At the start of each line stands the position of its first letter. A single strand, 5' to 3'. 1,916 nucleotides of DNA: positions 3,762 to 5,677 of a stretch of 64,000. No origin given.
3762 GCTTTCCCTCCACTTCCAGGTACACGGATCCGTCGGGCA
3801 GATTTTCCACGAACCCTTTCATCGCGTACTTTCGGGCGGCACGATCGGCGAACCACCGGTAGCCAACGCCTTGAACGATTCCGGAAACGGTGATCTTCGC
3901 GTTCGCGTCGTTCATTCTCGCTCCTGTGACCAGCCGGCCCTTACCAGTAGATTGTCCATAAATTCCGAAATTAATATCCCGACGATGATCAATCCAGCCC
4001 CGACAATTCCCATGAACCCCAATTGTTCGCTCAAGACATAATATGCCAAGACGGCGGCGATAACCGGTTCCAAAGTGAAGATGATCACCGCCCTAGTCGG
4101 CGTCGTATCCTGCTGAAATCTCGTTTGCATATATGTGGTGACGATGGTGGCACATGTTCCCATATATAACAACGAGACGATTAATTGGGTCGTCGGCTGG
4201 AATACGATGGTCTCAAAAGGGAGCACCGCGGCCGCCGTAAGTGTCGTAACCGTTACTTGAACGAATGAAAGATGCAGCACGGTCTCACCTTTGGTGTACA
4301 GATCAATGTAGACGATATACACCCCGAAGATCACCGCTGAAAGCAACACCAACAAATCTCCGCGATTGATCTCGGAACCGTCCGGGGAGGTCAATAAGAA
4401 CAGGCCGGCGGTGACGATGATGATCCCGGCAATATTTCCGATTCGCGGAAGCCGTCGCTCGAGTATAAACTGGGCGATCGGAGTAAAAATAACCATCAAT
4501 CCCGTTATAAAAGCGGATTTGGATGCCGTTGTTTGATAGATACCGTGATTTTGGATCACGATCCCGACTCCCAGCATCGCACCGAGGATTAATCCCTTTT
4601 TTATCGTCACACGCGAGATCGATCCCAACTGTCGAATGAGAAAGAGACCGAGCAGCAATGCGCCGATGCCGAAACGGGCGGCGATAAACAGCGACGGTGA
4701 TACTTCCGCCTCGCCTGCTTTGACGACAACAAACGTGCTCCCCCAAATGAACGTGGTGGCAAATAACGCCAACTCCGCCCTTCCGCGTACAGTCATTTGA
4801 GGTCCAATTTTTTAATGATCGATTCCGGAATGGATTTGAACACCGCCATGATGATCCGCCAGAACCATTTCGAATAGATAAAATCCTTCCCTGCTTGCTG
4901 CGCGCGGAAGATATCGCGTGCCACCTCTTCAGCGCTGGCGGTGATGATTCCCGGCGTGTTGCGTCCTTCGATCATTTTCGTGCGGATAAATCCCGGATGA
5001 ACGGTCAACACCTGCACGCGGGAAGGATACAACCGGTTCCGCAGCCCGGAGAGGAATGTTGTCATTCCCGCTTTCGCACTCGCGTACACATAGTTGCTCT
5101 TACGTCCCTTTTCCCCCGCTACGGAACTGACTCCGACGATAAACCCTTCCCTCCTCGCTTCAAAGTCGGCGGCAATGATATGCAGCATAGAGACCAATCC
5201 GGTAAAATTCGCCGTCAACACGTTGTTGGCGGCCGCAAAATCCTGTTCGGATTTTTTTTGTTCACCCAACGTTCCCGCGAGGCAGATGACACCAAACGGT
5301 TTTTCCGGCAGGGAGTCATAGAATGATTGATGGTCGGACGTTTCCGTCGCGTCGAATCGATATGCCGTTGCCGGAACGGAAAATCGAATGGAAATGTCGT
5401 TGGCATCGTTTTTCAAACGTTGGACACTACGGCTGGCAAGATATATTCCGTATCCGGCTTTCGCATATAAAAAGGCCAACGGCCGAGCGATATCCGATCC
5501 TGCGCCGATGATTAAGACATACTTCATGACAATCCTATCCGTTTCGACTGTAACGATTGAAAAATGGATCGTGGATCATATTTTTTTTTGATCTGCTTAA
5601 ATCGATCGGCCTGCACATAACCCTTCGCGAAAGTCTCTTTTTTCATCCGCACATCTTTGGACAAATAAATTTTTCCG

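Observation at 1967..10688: A mycobacterial-type polyprenyl-phospho-arabinose (DPA-like) donor pathway in a non-actinobacterial context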

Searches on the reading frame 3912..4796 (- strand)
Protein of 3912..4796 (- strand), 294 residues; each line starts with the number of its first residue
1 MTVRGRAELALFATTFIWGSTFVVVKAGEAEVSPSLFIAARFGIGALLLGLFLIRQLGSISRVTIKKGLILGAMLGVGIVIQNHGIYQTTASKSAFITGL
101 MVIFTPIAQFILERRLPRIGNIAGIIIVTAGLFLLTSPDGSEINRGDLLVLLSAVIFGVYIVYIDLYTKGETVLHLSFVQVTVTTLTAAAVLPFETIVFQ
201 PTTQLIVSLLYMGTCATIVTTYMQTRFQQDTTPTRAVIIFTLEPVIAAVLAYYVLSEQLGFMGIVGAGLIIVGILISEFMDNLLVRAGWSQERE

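Call 3: search_protein_families(library=pfam, proteins=[window:3912-4796:-])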
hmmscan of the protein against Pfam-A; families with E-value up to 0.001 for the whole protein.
window:3912-4796:- (294 aa): 1 family
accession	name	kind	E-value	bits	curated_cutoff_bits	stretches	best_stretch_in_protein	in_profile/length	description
PF00892.27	EamA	-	9.5e-37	126.7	28.2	2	145-276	2-132/135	EamA-like transporter family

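Call 5: search_protein_families(library=ncbifam, proteins=[window:3912-4796:-], max_evalue=0.001)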
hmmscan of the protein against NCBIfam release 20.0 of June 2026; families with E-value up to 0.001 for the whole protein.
window:3912-4796:- (294 aa): 3 families
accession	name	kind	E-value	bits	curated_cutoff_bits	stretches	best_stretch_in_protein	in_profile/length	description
TIGR00950.1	2A78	equivalog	7.6e-19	68.1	230.2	1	18-275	1-264/264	carboxylate/amino acid/amine transporter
NF008432.0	PRK11272.1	equivalog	4.4e-09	36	270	1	9-276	13-284/294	drug/metabolite exporter YedA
NF008676.0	PRK11689.1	equivalog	0.00075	18.7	194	1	149-277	162-287/297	aromatic amino acid DMT transporter YddG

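Call 42: find_homologous_proteins(query=window:3912-4796:-, max_evalue=1e-10)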
Query window:3912-4796:- (294 aa): 2210 proteins with E <= 1e-10 among 8000 candidates; the best 120 are listed.
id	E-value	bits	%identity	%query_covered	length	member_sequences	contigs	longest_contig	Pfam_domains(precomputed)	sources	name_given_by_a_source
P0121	6.1e-176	602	100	100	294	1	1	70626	PF00892.27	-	-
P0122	3.0e-134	465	76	100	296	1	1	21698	PF00892.27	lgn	-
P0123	1.1e-128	447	72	100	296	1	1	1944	PF00892.27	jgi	jgi:drug/metabolite transporter (DMT)-like permease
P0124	8.9e-128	444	72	99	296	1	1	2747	PF00892.27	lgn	-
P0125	1.2e-127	443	75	99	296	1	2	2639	PF00892.27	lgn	-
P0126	3.6e-127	442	74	99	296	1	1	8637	PF00892.27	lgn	-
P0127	1.9e-126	439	73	100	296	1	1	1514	PF00892.27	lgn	-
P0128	2.2e-126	439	72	100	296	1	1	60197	PF00892.27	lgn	-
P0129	5.0e-126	438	72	100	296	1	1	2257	PF00892.27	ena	-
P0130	1.0e-125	437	75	98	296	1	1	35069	PF00892.27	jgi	jgi:drug/metabolite transporter (DMT)-like permease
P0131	1.2e-125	437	73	97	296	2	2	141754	PF00892.27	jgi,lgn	jgi:drug/metabolite transporter (DMT)-like permease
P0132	1.2e-125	437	73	97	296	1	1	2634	PF00892.27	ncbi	-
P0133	1.9e-125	436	75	96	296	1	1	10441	PF00892.27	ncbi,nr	ncbi:MAG: DMT family transporter [Bacteroidetes bacterium]|nr:DMT family transporter [Bacteroidota b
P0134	3.7e-125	435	73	97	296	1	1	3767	PF00892.27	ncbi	-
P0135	4.7e-125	435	75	98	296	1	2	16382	PF00892.27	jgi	jgi:drug/metabolite transporter (DMT)-like permease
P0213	3.0e-96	340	59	99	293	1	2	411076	PF00892.27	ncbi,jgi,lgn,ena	ncbi:MAG: DMT family transporter [Bacteroidota bacterium]|jgi:drug/metabolite transporter (DMT)-like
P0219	1.9e-91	325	55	99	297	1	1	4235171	PF00892.27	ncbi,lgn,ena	-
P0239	3.3e-83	298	52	96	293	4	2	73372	PF00892.27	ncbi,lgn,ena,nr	ncbi:MAG TPA: DMT family transporter [Nitrospiria bacterium]|nr:DMT family transporter [Nitrospiria 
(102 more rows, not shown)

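Call 43: find_encoding_contigs(protein=P0219, flank=8000, max_places=1)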
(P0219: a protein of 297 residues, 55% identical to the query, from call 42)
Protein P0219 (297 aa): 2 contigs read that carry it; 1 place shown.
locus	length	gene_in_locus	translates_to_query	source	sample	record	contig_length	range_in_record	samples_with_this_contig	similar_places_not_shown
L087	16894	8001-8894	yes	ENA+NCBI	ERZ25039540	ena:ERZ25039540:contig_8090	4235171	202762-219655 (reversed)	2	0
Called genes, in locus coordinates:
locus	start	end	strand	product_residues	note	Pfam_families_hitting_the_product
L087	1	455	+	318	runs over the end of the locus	PF02881:SRP54_N, PF13604:AAA_30, PF00448:SRP54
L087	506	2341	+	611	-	PF02518:HATPase_c, PF13589:HATPase_c_3, PF01119:DNA_mis_repair, PF08676:MutL_C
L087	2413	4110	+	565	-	PF01642:MM_CoA_mutase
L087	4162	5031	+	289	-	PF01040:UbiA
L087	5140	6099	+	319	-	PF00174:Oxidored_molyb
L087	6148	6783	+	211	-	PF01794:Ferric_reduct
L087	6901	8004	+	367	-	PF04015:DUF362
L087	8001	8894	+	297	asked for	PF00892:EamA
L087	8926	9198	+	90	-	PF00708:Acylphosphatase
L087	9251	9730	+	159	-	PF02542:YgbB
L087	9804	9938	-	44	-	-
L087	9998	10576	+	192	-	PF14378:PAP2_3 (faint), PF01569:PAP2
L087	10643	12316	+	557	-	PF20154:LNT_N, PF00795:CN_hydrolase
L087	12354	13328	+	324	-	PF00155:Aminotran_1_2, PF00202:Aminotran_3 (faint), PF01212:Beta_elim_lyase, PF00266:Aminotran_5 (faint), PF01053:Cys_Met_Meta_PP (weak)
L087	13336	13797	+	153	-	PF13279:4HBT_2, PF03061:4HBT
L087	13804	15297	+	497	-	PF04715:, PF00425:Chorismate_bind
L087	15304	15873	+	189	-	PF00117:GATase, PF07722:Peptidase_C26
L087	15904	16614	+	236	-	PF18306:LDcluster4, PF03641:Lysine_decarbox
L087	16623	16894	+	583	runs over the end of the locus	PF14716:HHH_8, PF14520:HHH_5, PF14791:DNA_pol_B_thumb, PF02811:PHP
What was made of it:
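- L087 keeps UbiA, EamA and PAP2 but has no DprE1/DprE2 at this site (call 43). The block persists without DprE1/DprE2 in L087 (call 43). A relative (L087) has no DprE1/DprE2 at this site (call 43).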

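Call 44: find_encoding_contigs(protein=P0213, flank=8000, max_places=1)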
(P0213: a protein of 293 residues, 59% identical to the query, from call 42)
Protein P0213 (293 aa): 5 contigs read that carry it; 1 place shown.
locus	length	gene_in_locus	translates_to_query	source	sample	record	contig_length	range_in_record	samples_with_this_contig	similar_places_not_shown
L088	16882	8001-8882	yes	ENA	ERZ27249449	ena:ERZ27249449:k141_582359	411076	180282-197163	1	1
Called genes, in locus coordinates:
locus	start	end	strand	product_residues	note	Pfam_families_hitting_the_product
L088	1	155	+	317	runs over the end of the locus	PF13401:AAA_22 (faint), PF02881:SRP54_N, PF13191:AAA_16 (weak), PF13604:AAA_30 (weak), PF00448:SRP54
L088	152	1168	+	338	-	PF02746:MR_MLE_N, PF13378:MR_MLE_C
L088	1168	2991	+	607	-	PF02518:HATPase_c, PF13589:HATPase_c_3, PF01119:DNA_mis_repair, PF08676:MutL_C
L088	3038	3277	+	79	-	PF03992:ABM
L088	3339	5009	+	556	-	PF01642:MM_CoA_mutase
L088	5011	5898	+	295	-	PF01040:UbiA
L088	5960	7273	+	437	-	PF01565:FAD_binding_4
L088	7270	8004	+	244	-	PF00106:adh_short, PF08659:KR, PF13561:adh_short_C2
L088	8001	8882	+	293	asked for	PF00892:EamA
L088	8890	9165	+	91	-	PF00708:Acylphosphatase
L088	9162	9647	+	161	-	PF02542:YgbB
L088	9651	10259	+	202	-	PF09335:VTT_dom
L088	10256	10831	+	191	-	PF01569:PAP2, PF14378:PAP2_3 (weak)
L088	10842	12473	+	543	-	PF20154:LNT_N, PF00795:CN_hydrolase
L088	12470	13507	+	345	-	PF00155:Aminotran_1_2, PF01212:Beta_elim_lyase, PF00202:Aminotran_3 (faint), PF00266:Aminotran_5 (weak)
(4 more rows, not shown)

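Call 45: find_encoding_contigs(protein=P0239, flank=8000, max_places=1)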
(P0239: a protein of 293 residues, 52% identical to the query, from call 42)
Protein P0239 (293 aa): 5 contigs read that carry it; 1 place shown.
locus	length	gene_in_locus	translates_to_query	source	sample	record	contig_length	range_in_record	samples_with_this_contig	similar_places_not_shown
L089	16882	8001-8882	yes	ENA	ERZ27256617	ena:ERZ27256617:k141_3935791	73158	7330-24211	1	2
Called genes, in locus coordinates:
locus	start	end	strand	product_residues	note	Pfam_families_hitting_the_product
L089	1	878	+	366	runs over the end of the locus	PF04055:Radical_SAM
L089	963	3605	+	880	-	PF01411:tRNA-synt_2c, PF07973:tRNA_SAD, PF02272:DHHA1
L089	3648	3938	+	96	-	PF05597:Phasin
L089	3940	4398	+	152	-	PF03652:RuvX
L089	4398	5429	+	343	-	PF02618:YceG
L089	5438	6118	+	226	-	PF01791:DeoC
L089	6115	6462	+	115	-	-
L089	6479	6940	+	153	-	PF14588:YjgF_endoribonc, PF01042:Ribonuc_L-PSP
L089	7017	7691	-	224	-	PF13624:SurA_N_3 (faint)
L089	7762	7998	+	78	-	-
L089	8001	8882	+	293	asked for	PF00892:EamA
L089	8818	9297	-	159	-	PF01878:EVE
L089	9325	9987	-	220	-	-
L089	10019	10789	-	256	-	PF00106:adh_short, PF13561:adh_short_C2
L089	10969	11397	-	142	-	-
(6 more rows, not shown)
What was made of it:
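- A 52%-identical EamA lies in an unrelated context (call 45).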

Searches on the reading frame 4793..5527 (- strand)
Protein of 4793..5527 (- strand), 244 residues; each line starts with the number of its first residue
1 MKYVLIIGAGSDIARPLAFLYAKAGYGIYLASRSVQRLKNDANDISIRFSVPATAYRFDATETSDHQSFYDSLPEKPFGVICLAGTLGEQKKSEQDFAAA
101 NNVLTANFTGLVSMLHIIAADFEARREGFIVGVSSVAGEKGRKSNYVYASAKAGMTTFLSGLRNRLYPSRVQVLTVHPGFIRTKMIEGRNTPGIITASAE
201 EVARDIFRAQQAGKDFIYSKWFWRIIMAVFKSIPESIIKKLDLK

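Call 3: search_protein_families(library=pfam, proteins=[window:4793-5527:-])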
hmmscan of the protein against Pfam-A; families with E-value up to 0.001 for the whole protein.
window:4793-5527:- (244 aa): 3 families
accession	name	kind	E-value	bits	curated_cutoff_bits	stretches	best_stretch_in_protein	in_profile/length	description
PF00106.31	adh_short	-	4.3e-29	101.8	26.6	1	2-189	1-190/195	short chain dehydrogenase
PF13561.12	adh_short_C2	-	2.3e-15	57.3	27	1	8-196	1-191/236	Enoyl-(Acyl carrier protein) reductase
PF08659.16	KR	-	7.3e-08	33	22.6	1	4-164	3-165/180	KR domain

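Call 5: search_protein_families(library=ncbifam, proteins=[window:4793-5527:-], max_evalue=0.001)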
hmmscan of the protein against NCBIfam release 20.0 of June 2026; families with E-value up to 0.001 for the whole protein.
window:4793-5527:- (244 aa): 155 families (the best 25 are shown)
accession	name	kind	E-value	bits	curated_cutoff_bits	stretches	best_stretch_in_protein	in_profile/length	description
NF005489.0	PRK07102.1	equivalog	8.6e-93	310.4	267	1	1-243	1-243/243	SDR family oxidoreductase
NF053786.1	DcplherypntRedDprE2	equivalog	5e-46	157.4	250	1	3-242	10-251/252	decaprenylphospho-beta-D-erythro-pentofuranosid-2-ulose 2-reductase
NF004110.0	PRK05599.1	equivalog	4.8e-32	111.4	362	1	4-240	3-243/246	SDR family oxidoreductase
NF005437.0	PRK07024.1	equivalog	1.6e-28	99.8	266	1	2-238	5-243/259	SDR family oxidoreductase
NF006099.0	PRK08251.1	equivalog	2.8e-24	85.7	253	1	2-241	5-249/250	SDR family oxidoreductase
NF005878.0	PRK07825.1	subfamily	4.6e-21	75.4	287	1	2-214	10-221/278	short chain dehydrogenase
NF047420.2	EF_P_mod_YmfI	equivalog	1.5e-20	74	238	1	4-188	2-185/236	elongation factor P 5-aminopentanone reductase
NF040690.1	mycolate_SDR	equivalog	3.9e-20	72.4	380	1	3-214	10-229/265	mycolate reductase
NF005559.1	PRK07231.1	subfamily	4.2e-19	69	215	1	2-189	5-194/249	glucose 1-dehydrogenase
NF004825.0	PRK06181.1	equivalog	1.2e-18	67.3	215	1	2-185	7-192/268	SDR family oxidoreductase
NF009466.0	PRK12826.1-2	subfamily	1.5e-17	63.9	222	1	3-188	5-194/248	3-oxoacyl-ACP reductase FabG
NF006118.0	PRK08264.1-4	subfamily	3.4e-17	62.8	279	1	2-239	6-236/244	SDR family oxidoreductase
TIGR01830.1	3oxo_ACP_reduc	equivalog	8.4e-17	61.7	297.75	1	4-187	1-187/239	3-oxoacyl-[acyl-carrier-protein] reductase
NF004765.0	PRK06101.1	equivalog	2.9e-16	59.3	406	1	1-238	1-231/241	SDR family oxidoreductase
NF004198.0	PRK05653.1-3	equivalog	4.7e-16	59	296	1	2-188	8-196/248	3-oxoacyl-ACP reductase FabG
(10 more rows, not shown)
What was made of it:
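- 4793..5527 (-): DprE2-like short-chain reductase (2'-keto intermediate to arabinofuranose). The DprE2 equivalog scores 157 bits, below its cut-off of 250 (call 5).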

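Call 30: search_solved_structures(query=window:4793-5527:-, max_evalue=1e-10, show_alignments=1)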
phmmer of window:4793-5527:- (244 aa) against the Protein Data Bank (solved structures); distinct sequences matched with E-value up to 1e-10: 6.
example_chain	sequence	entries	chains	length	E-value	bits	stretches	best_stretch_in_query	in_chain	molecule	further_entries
21gq_C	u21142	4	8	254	4.7e-23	84.8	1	5-242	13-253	Decaprenylphosphoryl-2-keto-beta-D-erythro-pentose reductase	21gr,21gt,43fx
3rku_A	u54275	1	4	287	6.7e-14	54.9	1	2-185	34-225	Oxidoreductase YMR226C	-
3p19_A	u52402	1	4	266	1e-12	51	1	2-188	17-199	Putative blue fluorescent protein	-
5mln_A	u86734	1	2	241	2.6e-12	49.7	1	5-189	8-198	Alcohol dehydrogenase 3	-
6tq8_A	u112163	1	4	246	7.2e-12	48.2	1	5-190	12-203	enzyme subunit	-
2p68_A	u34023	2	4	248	3.2e-11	46.1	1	3-186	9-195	3-oxoacyl-[acyl-carrier-protein] reductase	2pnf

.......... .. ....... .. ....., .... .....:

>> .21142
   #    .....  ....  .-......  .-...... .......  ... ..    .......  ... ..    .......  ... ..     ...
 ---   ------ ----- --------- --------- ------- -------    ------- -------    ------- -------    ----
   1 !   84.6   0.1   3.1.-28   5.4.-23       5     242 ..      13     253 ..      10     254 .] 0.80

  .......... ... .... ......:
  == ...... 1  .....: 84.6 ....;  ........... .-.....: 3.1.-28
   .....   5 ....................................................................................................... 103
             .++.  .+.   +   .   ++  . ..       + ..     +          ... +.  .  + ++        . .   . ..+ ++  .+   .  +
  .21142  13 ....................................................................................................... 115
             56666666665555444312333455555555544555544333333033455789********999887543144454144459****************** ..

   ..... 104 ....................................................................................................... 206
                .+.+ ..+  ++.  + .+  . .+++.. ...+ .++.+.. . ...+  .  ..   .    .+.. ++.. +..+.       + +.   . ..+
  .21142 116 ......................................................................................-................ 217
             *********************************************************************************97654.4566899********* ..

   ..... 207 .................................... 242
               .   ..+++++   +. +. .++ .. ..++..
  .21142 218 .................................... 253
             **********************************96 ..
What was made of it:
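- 4793..5527 (-): The best PDB match is Mtb DprE2 (85 bits; the next SDR scores 55) (call 30).
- On DprE2 (2'-keto-pentofuranose reductase): DprE2 scores 85 bits and the next SDR 55 bits; YASAK aligns with YGSTK of DprE2 (call 30).
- The SDR's best structure is DprE2 (call 30).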
